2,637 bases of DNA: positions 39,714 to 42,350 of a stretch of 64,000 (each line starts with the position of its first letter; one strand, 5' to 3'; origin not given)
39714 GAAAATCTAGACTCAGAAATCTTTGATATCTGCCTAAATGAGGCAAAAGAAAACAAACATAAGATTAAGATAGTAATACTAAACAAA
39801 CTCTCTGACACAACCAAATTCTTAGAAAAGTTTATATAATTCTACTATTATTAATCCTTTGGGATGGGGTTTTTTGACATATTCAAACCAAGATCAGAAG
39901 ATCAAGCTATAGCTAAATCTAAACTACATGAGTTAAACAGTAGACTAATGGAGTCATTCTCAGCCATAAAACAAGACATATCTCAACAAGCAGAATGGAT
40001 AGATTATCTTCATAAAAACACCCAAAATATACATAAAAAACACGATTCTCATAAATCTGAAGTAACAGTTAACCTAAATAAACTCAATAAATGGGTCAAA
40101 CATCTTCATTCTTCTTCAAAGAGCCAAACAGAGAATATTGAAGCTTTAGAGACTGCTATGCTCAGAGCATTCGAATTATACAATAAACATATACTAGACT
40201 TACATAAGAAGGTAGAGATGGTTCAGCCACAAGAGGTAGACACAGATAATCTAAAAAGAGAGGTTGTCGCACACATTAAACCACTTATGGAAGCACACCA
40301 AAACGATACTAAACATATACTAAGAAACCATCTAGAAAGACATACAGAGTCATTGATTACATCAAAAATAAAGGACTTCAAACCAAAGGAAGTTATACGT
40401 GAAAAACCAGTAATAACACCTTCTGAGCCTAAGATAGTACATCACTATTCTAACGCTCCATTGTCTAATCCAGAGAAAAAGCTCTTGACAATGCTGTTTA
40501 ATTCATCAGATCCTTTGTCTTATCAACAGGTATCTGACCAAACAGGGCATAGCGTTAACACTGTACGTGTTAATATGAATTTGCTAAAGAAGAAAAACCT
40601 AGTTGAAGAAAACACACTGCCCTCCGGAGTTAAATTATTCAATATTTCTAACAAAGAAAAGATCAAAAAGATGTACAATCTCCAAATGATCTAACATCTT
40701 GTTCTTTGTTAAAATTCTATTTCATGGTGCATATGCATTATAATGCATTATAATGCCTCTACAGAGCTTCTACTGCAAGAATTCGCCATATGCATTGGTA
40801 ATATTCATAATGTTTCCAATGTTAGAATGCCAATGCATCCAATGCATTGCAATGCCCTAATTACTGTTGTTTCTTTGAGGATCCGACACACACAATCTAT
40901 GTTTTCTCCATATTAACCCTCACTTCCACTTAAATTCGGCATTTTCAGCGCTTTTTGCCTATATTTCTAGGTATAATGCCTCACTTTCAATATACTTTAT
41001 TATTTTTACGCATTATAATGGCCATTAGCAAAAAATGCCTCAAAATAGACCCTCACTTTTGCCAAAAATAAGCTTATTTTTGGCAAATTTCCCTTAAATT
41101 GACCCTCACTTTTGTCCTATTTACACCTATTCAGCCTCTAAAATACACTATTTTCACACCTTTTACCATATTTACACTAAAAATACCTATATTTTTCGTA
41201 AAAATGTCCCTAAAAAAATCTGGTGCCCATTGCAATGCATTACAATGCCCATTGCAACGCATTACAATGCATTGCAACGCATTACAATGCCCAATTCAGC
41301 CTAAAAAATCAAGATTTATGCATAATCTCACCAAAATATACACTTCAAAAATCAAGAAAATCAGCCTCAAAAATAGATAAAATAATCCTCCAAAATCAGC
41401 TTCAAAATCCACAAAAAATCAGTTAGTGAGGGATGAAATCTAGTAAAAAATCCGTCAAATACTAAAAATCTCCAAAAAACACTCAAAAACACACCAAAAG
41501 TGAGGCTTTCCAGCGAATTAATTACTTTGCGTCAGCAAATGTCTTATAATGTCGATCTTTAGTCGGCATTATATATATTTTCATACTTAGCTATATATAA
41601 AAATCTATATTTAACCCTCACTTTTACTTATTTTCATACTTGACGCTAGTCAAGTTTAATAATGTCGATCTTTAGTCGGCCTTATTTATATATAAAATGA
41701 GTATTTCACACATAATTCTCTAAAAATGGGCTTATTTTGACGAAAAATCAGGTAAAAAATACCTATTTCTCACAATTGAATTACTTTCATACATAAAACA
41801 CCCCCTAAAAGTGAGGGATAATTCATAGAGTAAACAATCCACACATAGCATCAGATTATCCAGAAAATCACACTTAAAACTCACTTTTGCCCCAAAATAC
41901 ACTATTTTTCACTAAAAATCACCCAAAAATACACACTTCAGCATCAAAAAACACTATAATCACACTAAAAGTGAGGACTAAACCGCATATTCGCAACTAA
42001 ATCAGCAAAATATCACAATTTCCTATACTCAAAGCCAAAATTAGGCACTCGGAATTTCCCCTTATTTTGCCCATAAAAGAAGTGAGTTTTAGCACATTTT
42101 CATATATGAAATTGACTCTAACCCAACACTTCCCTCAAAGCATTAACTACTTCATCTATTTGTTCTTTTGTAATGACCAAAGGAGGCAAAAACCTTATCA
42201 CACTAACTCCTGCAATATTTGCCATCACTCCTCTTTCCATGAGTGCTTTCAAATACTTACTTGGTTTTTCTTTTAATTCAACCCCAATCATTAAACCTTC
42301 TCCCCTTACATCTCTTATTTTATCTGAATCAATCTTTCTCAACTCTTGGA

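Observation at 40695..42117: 1.4-kb ORF-free, strand-asymmetric region with oppositely oriented 12-mer repeats around AT-rich tracts: candidate replication origin or other cis-acting hub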

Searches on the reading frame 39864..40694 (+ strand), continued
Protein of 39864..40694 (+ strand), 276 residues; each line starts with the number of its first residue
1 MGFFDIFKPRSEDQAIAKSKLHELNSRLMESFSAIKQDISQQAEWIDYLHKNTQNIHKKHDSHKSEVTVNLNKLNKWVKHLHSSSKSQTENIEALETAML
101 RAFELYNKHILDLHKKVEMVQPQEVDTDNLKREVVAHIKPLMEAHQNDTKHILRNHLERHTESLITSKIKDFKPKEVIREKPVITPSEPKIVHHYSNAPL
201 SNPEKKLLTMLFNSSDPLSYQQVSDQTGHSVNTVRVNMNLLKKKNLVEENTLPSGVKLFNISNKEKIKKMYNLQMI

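Call 78: find_encoding_contigs(protein=P0009, flank=3000, max_places=1)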
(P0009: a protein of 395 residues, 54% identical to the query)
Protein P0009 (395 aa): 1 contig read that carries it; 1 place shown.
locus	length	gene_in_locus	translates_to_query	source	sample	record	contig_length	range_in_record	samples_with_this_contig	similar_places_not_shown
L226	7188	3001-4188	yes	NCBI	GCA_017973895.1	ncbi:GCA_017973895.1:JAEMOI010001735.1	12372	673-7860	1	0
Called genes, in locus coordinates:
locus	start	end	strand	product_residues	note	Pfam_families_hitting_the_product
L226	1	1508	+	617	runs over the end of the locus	PF12698:ABC2_membrane_3 (weak)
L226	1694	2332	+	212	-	-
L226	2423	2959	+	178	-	PF13401:AAA_22 (faint), PF00004:AAA (weak), PF13207:AAA_17, PF13238:AAA_18, PF13521:AAA_28, PF13671:AAA_33 (faint)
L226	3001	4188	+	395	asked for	-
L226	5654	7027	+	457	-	PF02878:PGM_PMM_I, PF02879:PGM_PMM_II, PF02880:PGM_PMM_III, PF00408:PGM_PMM_IV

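Call 79: find_encoding_contigs(protein=P0021, flank=3000, max_places=1)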
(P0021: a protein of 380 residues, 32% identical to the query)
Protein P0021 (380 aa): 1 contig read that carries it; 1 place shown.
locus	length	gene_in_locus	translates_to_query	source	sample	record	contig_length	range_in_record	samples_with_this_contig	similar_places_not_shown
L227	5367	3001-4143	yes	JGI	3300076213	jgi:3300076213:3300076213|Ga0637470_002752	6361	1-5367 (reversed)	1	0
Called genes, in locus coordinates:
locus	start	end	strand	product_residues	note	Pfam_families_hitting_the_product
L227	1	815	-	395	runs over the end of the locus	PF00483:NTP_transferase, PF12804:NTP_transf_3, PF25084:LbH_EIF2B, PF14602:Hexapep_2 (faint), PF25087:GMPPB_C, PF00132:Hexapep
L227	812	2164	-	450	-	PF02878:PGM_PMM_I, PF02879:PGM_PMM_II, PF02880:PGM_PMM_III, PF00408:PGM_PMM_IV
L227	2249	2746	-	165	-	PF00293:NUDIX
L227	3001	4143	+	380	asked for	-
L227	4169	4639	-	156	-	PF08433:KTI12 (weak), PF13238:AAA_18, PF13521:AAA_28 (weak), PF13671:AAA_33, PF13207:AAA_17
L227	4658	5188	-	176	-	-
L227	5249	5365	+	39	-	?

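Call 84: search_protein_families(library=phrogs, proteins=[P0001, P0006, P0019, L224:4018-4806:-], max_evalue=0.01)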
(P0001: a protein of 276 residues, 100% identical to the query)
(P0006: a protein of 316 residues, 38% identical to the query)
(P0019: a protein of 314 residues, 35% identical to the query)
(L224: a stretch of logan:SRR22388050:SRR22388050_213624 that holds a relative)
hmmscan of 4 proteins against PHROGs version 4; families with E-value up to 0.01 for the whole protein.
P0001 (276 aa): 0 families

P0006 (316 aa): 0 families

P0019 (314 aa): 3 families
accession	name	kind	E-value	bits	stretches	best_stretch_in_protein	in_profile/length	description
phrog_5978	-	unknown function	0.00053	20.2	0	73-144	249-318/364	-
phrog_1123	-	unknown function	0.00067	20.5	1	240-288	31-79/112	-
phrog_4880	-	DNA, RNA and nucleotide metabolism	0.0022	18.5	0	243-286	47-89/304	replisome organizer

L224:4018-4806:- (262 aa): 0 families

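Call 103: search_protein_representatives(alignment_id=A2)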
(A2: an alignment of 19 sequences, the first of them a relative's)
Query: 19 sequences, 314 profile positions. Proteins with E-value up to 0.001 (for the whole library): 234; up to 1e-10: 106; up to 1e-30: 46. The best 150 are listed.
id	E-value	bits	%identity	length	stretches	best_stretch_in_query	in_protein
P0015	1.3e-114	399.6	-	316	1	1-314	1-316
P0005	7.5e-111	387.2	-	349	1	1-314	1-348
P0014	1.7e-105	369.7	-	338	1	1-314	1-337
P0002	3.6e-102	358.7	-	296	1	1-314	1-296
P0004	4.0e-102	358.5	-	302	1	5-314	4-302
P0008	2.8e-96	339.4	-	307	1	1-314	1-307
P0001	4.7e-92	325.5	-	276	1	1-314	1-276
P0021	1.2e-90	320.9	-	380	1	1-314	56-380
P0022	1.1e-84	301.3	-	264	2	229-314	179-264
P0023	1.3e-79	284.6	-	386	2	94-314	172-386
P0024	4.3e-78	279.6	-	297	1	1-314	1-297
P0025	5.6e-75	269.4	-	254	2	198-314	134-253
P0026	7.3e-75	269.0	-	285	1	1-314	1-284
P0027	1.9e-73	264.4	-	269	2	169-313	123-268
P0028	5.7e-73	262.8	-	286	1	1-314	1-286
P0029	1.2e-72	261.8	-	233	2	217-313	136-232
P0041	8.6e-64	232.6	-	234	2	219-311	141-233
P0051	6.8e-39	150.8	-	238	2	175-311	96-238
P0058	1.1e-34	137.0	-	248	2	177-311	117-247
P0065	6.7e-28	114.7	-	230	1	153-311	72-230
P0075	6.6e-22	95.0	-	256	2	171-311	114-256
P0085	5.4e-18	82.2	-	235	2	1-124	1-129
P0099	4.8e-13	65.9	-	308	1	9-282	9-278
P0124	2.0e-10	57.3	-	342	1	7-299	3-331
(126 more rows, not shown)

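Call 104: search_protein_families(library=pfam, proteins=[P0022, P0029, P0041, P0051, P0058, P0065, P0075, P0085, P0099, P0124], max_evalue=0.01)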
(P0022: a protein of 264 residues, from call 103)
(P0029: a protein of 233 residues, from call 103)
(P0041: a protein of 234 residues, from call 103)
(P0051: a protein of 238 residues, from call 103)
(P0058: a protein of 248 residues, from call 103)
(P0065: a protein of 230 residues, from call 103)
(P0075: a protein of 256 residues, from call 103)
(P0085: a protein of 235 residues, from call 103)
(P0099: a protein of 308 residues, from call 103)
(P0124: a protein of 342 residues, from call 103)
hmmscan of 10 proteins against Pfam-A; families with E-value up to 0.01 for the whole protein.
P0022 (264 aa): 12 families
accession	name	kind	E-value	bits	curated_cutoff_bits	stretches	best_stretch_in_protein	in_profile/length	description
PF13412.12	HTH_24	-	3.2e-06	27.1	21.9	1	193-236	6-48/48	Winged helix-turn-helix DNA-binding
PF08279.18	HTH_11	-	0.00011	22.5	25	1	193-234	3-44/55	HTH domain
PF13730.12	HTH_36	-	0.00045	20.4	25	1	207-235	27-55/55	Helix-turn-helix domain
PF07889.17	DUF1664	-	0.00095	19.6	34.6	1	95-171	37-114/124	Protein of unknown function (DUF1664)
PF24132.1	DUF7399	-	0.001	19.9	27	1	55-155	9-103/134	Family of unknown function (DUF7399)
PF02996.22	Prefoldin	-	0.0028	18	23.2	0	93-126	71-104/120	Prefoldin subunit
PF13166.12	AAA_13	-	0.0039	16.4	36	1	16-172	289-444/713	AAA domain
PF09681.16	Phage_rep_org_N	-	0.0042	17.5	23.3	1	198-256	46-109/121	N-terminal phage replisome organiser (Phage_rep_org_N)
PF03915.18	AIP3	-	0.0042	16.7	31.6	1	18-172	73-218/406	Actin interacting protein 3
PF05615.18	THOC7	-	0.0044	17.8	28.7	0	133-173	69-109/136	Tho complex subunit 7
PF12840.13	HTH_20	-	0.0044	17.4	27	1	195-237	9-50/51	Helix-turn-helix domain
PF23991.1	DUF7310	-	0.0064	17.4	40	0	133-172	26-65/83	Coiled-coil region of unknown function (DUF7310)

P0029 (233 aa): 4 families
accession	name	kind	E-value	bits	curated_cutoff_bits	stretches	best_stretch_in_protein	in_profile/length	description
PF13412.12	HTH_24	-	0.00066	19.6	21.9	1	162-204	6-47/48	Winged helix-turn-helix DNA-binding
PF17782.7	DprA_WH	-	0.0028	18.1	22.9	1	150-191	3-42/61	DprA winged helix domain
PF21007.2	FBF1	-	0.0043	16.1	45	1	88-183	59-156/524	Fas-binding factor 1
PF07813.17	LTXXQ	-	0.0048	18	24.3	0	82-163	16-93/100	LTXXQ motif family protein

P0041 (234 aa): 8 families
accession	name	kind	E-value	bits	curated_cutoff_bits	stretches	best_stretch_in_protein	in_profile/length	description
PF13412.12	HTH_24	-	2.7e-06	27.3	21.9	1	165-208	6-48/48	Winged helix-turn-helix DNA-binding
PF13730.12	HTH_36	-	0.00076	19.7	25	1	179-207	27-55/55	Helix-turn-helix domain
PF08279.18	HTH_11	-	0.001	19.4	25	1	165-205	3-43/55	HTH domain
PF02082.26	Rrf2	-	0.0025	18.4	30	1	173-208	19-54/132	Iron-dependent Transcriptional regulator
PF13545.12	HTH_Crp_2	-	0.0031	17.9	27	0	177-208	22-53/70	Crp-like helix-turn-helix domain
PF12840.13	HTH_20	-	0.0035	17.7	27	0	172-209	13-50/51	Helix-turn-helix domain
PF09339.16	HTH_IclR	-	0.0041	17.3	22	1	167-209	8-50/52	IclR helix-turn-helix domain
PF01978.25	TrmB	-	0.0054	17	25.6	0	160-209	6-54/68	Sugar-specific transcriptional regulator TrmB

P0051 (238 aa): 5 families
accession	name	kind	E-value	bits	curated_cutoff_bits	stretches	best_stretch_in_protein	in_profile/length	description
PF13412.12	HTH_24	-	0.00017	21.5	21.9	1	175-208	12-44/48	Winged helix-turn-helix DNA-binding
PF08279.18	HTH_11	-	0.0011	19.2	25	1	170-213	4-47/55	HTH domain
PF05584.17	Sulfolobus_pRN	-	0.0021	18.5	20.8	1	163-224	3-61/72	Sulfolobus plasmid regulatory protein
PF08281.18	Sigma70_r4_2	-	0.0039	17.3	25.7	0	182-203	27-48/54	Sigma-70, region 4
PF04545.22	Sigma70_r4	-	0.004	17.1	24.1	1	161-200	2-39/50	Sigma-70, region 4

P0058 (248 aa): 0 families

P0065 (230 aa): 3 families
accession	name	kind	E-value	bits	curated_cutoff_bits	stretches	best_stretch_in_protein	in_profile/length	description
PF13412.12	HTH_24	-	7.9e-06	25.8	21.9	1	171-205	14-48/48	Winged helix-turn-helix DNA-binding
PF09339.16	HTH_IclR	-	0.00041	20.5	22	1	171-206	15-50/52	IclR helix-turn-helix domain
PF08281.18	Sigma70_r4_2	-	0.0013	18.8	25.7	1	175-197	27-49/54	Sigma-70, region 4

P0075 (256 aa): 3 families
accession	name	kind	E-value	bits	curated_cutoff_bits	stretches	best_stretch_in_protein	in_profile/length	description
PF04545.22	Sigma70_r4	-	6.7e-05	22.8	24.1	1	182-217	5-38/50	Sigma-70, region 4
PF13412.12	HTH_24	-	0.0052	16.8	21.9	1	183-223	2-41/48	Winged helix-turn-helix DNA-binding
PF08281.18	Sigma70_r4_2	-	0.0065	16.5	25.7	0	200-220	27-47/54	Sigma-70, region 4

P0085 (235 aa): 8 families
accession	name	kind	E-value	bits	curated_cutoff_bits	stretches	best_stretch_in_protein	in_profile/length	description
PF08279.18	HTH_11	-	4.5e-07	30.1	25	1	166-215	2-51/55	HTH domain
PF07464.16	ApoLp-III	-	7.5e-05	23.3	36.3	1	11-103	34-127/146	Apolipophorin-III precursor (apoLp-III)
PF19566.4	Snx8_BAR_dom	-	0.00029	20.8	27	1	74-169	98-194/258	Sorting nexin 8/Mvp1 BAR domain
PF13412.12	HTH_24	-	0.00031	20.7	21.9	1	162-208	1-46/48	Winged helix-turn-helix DNA-binding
PF08280.17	HTH_Mga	-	0.00077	19.8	23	0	164-206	5-46/59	M protein trans-acting positive regulator (MGA) HTH domain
PF13730.12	HTH_36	-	0.0009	19.4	25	1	161-208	2-54/55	Helix-turn-helix domain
PF24590.1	DUF7615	-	0.0016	19.3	27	1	16-94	13-86/106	Domain of unknown function (DUF7615)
PF07889.17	DUF1664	-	0.0035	17.8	34.6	0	17-86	55-120/124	Protein of unknown function (DUF1664)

P0099 (308 aa): 6 families
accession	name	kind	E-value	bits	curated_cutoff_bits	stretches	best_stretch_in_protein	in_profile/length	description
PF08279.18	HTH_11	-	1.3e-06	28.6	25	1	239-282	3-46/55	HTH domain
PF08281.18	Sigma70_r4_2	-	4.1e-05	23.6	25.7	1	244-278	19-53/54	Sigma-70, region 4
PF01325.25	Fe_dep_repress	-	0.00081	20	26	1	240-278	11-49/60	Iron dependent repressor, N-terminal DNA binding domain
PF13384.12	HTH_23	-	0.00094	19.4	24.6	0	244-276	11-42/50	Homeodomain-like domain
PF01047.28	MarR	-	0.0015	18.9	24.6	1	234-278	1-44/59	MarR family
PF25212.1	HVO_A0114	-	0.0053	17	27.6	0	245-278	30-63/84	HVO_A0114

P0124 (342 aa): 2 families
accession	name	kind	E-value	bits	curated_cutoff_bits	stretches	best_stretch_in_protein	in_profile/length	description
PF01978.25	TrmB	-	0.001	19.3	25.6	1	269-323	6-59/68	Sugar-specific transcriptional regulator TrmB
PF08279.18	HTH_11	-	0.0015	18.8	25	1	274-317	3-46/55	HTH domain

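Call 105: find_homologous_proteins(query=P0051, max_evalue=0.00001)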
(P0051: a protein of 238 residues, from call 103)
Query P0051 (238 aa): 7 proteins with E <= 0.00001 among 462 candidates.
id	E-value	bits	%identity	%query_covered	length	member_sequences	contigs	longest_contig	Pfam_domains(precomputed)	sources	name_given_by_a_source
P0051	6.8e-146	503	100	100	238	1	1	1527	-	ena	-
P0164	4.9e-68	248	50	100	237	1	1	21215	-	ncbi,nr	ncbi:hypothetical protein GF327_01255 [Candidatus Woesearchaeota archaeon]|nr:hypothetical protein [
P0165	1.2e-59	220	48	100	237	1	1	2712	-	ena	-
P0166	5.8e-43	166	43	91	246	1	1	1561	-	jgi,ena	-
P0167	6.1e-40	156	39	100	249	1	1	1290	-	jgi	jgi:hypothetical protein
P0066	2.4e-39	154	42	91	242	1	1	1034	-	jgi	jgi:F0F1-type ATP synthase membrane subunit b/b'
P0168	1.0e-19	90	33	94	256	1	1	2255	-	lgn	-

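Call 106: find_encoding_contigs(protein=P0164, flank=5000, max_places=1)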
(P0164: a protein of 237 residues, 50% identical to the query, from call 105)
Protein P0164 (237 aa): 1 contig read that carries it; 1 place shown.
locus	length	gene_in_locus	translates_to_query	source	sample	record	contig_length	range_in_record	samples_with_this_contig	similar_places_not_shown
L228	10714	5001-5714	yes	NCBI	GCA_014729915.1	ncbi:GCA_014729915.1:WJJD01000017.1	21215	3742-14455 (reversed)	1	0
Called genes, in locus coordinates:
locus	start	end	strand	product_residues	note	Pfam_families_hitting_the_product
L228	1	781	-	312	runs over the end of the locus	PF01520:Amidase_3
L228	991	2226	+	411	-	PF02812:ELFV_dehydrog_N, PF00208:ELFV_dehydrog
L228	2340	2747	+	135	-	PF01894:YjbQ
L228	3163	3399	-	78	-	-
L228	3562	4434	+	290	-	PF00303:Thymidylat_synt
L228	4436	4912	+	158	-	PF00186:DHFR_1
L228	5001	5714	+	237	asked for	-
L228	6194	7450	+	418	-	PF13506:Glyco_transf_21, PF00535:Glycos_transf_2, PF10111:Glyco_tranf_2_2, PF13641:Glyco_tranf_2_3, PF13632:Glyco_trans_2_3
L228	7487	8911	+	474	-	PF13231:PMT_2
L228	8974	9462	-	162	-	PF12797:Fer4_2 (faint), PF13187:Fer4_9 (faint), PF13237:Fer4_10 (weak), PF13247:Fer4_11, PF12838:Fer4_7 (weak), PF00037:Fer4 (weak), PF12837:Fer4_6 (weak)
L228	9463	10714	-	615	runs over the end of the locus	PF02730:AFOR_N, PF01314:AFOR_C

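Call 107: find_encoding_contigs(protein=P0165, flank=3000, max_places=1)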
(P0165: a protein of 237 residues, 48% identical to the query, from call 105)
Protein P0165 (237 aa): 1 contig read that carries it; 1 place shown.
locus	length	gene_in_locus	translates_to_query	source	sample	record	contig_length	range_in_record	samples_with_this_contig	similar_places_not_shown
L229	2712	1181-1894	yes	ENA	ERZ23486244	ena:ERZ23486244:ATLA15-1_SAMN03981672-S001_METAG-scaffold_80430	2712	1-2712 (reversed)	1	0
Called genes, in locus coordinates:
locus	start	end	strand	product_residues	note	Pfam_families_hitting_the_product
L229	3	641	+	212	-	?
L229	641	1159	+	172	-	PF00186:DHFR_1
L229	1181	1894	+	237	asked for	-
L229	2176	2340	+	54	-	-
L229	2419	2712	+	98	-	?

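Call 113: find_related_loci(query=A3, collection=viral_contigs, flank=3000)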
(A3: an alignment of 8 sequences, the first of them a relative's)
Query A3 (276 aa) in viral_contigs; peptide patterns used: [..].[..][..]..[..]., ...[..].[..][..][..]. (x = any residue, [..] = any of these).
174 stretches matched a pattern, but none encodes a relative of the query by tblastn (E <= 1e-3).

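Call 114: search_dna_similar(query=P0001, collection=plasmids, mode=protein, max_evalue=0.001)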
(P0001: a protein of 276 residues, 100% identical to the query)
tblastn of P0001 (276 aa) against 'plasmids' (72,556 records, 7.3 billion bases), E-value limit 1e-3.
No match.

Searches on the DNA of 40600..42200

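Call 64: search_rna_families(source=window, start=40600, end=42200, threshold=evalue, max_evalue=1)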
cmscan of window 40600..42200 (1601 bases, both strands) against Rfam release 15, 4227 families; matches with E-value up to 1: 7.
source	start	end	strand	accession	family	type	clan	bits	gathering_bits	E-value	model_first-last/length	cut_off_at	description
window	41228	41287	-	RF03523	mir-4703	Gene; miRNA;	-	26.3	88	0.011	1-61/61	no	mir-4703 microRNA precursor family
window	41230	41287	-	RF00667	mir-33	Gene; miRNA;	-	22.8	50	0.029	1-69/69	no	mir-33 microRNA precursor family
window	41224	41293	-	RF03374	mir-2001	Gene; miRNA;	-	22.4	74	0.067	1-72/72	no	mir-2001 microRNA precursor family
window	41227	41280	-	RF03765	mir-2059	Gene; miRNA;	-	22.1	90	0.22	1-68/68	no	mir-2059 microRNA precursor family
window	41217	41296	-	RF00962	mir-586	Gene; miRNA;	-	20.7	89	0.31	1-87/87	no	mir-586 microRNA precursor family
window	41229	41286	-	RF03718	mir-2804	Gene; miRNA;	-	20.5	86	0.85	18-69/78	no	mir-2804 microRNA precursor family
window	41228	41289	-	RF03853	mir-2013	Gene; miRNA;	-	19.8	70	0.63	1-83/83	no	mir-2013 microRNA precursor family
